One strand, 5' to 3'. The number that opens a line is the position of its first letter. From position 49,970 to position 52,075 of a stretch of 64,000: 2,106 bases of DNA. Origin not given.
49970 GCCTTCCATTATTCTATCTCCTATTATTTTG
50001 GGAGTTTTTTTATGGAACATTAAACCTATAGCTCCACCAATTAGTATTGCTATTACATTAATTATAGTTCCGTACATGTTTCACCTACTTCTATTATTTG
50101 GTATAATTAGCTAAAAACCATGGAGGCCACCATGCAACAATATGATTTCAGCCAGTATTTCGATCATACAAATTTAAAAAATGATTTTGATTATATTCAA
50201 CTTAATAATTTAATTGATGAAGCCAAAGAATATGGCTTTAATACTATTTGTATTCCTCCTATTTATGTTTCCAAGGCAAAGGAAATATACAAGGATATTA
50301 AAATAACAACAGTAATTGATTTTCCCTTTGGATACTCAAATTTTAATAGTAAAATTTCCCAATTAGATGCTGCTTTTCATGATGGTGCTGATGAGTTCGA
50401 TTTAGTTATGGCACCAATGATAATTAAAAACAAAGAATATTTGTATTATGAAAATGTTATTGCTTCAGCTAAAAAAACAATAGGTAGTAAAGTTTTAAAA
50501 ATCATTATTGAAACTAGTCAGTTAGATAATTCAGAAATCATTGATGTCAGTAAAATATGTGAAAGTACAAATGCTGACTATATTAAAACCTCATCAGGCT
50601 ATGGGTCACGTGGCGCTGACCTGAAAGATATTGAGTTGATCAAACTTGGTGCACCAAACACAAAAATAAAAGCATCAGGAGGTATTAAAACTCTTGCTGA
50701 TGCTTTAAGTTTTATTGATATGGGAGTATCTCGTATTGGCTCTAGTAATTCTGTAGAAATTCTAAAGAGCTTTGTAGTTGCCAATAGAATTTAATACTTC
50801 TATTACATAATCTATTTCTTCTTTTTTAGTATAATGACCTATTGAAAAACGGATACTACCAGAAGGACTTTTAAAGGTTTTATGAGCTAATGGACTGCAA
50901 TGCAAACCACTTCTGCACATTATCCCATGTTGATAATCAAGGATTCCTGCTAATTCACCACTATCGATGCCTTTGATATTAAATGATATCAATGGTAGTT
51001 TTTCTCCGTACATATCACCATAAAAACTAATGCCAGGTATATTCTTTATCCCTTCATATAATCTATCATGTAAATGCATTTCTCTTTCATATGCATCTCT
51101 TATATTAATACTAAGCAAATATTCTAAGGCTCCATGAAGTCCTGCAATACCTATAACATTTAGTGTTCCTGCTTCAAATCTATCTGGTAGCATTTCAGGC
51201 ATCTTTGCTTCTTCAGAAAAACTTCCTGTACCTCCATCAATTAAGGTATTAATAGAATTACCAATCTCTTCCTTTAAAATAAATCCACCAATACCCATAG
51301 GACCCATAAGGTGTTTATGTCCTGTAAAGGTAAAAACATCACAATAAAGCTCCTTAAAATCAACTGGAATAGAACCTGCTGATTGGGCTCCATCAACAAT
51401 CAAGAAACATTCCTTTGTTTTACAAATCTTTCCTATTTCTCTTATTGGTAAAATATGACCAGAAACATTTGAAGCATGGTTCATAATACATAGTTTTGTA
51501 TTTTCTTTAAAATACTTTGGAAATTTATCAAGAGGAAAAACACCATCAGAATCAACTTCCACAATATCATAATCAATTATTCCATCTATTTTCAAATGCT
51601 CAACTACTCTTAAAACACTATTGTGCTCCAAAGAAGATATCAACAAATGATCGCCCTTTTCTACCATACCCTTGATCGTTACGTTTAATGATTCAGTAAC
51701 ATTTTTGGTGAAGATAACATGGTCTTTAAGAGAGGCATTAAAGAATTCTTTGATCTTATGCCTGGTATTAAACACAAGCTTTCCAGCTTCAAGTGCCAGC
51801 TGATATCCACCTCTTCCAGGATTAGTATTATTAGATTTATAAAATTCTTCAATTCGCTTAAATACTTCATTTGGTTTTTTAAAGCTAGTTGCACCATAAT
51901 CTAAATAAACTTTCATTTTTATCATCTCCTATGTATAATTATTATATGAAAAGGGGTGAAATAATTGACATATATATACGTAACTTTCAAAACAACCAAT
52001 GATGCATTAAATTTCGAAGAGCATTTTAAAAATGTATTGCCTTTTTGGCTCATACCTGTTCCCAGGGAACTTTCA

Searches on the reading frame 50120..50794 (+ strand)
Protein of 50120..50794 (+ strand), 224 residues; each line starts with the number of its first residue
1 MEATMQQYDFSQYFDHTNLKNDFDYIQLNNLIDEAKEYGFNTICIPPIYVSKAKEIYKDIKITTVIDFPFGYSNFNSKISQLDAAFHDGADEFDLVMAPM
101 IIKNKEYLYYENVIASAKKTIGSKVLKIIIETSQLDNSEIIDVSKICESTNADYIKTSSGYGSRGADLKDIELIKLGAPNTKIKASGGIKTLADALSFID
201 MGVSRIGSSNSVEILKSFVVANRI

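Call 48: search_protein_families(library=ncbifam, max_evalue=1e-20, proteins=[window:50120-50794:+])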
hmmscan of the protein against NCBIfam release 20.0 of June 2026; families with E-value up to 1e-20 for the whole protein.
window:50120-50794:+ (224 aa): 1 family
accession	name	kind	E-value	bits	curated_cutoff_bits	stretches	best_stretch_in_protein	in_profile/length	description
TIGR00126.1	deoC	equivalog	2.2e-52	177.6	117.3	1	11-215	3-210/211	deoxyribose-phosphate aldolase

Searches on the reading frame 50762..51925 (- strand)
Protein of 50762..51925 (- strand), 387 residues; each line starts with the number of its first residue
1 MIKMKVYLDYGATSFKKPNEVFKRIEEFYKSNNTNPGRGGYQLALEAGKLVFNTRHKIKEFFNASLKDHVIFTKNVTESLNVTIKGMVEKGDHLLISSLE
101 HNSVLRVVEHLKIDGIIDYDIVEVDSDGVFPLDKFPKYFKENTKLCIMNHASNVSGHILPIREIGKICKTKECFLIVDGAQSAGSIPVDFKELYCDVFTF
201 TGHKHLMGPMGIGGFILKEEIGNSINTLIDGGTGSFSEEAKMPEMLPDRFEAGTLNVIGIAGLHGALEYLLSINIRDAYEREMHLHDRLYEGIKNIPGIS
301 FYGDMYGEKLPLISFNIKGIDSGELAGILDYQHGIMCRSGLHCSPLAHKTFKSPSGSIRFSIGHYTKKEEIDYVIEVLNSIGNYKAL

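Call 48: search_protein_families(library=ncbifam, max_evalue=1e-20, proteins=[window:50762-51925:-])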
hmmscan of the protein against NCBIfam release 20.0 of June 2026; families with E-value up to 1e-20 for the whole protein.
window:50762-51925:- (387 aa): 14 families
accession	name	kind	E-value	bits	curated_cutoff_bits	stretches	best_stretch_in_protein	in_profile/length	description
TIGR01977.1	am_tr_V_EF2568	hypoth_equivalog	2.7e-126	421.6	377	1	6-381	1-376/376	cysteine desulfurase family protein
NF040779.1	Sec_lyase_SclA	exception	4.5e-105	351.6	525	1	6-381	1-376/378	selenocysteine lyase SclA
TIGR01979.1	sufS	subfamily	7.1e-83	278.7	475.1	1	6-382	20-399/403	SufS family cysteine desulfurase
NF041166.1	f2_encap_cargo1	exception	6e-64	217.2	800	1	5-380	246-622/623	family 2A encapsulin nanocompartment cargo protein cysteine desulfurase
NF006791.0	PRK09295.1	equivalog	6.6e-54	183.5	661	1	6-381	25-401/406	cysteine desulfurase SufS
TIGR03402.1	FeS_nifS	equivalog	3.8e-51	174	530.75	1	6-381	1-369/379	cysteine desulfurase NifS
NF008126.0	PRK10874.1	equivalog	6.3e-49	167.2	607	1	4-378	19-392/401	cysteine desulfurase CsdA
TIGR03392.1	FeS_syn_CsdA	equivalog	6.8e-49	167.1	493.6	1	4-379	16-390/398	cysteine desulfurase CsdA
NF010611.0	PRK14012.1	equivalog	5e-47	160.7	548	1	2-379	3-376/406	IscS subfamily cysteine desulfurase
TIGR02006.1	IscS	equivalog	2e-45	155.5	643.2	1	2-379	1-372/402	IscS subfamily cysteine desulfurase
TIGR03235.1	DNA_S_dndA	equivalog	1.6e-40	139.5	480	1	7-331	1-314/353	cysteine desulfurase DndA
TIGR03403.1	nifS_epsilon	equivalog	5.1e-33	114.4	587.7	1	6-379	1-370/382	NifS family cysteine desulfurase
TIGR01976.1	am_tr_V_VC1184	hypoth_equivalog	2.9e-32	112.5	352.35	1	5-378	19-401/401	cysteine desulfurase-like protein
NF002806.0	PRK02948.1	subfamily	4.2e-29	101.7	304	1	6-384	2-374/381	IscS subfamily cysteine desulfurase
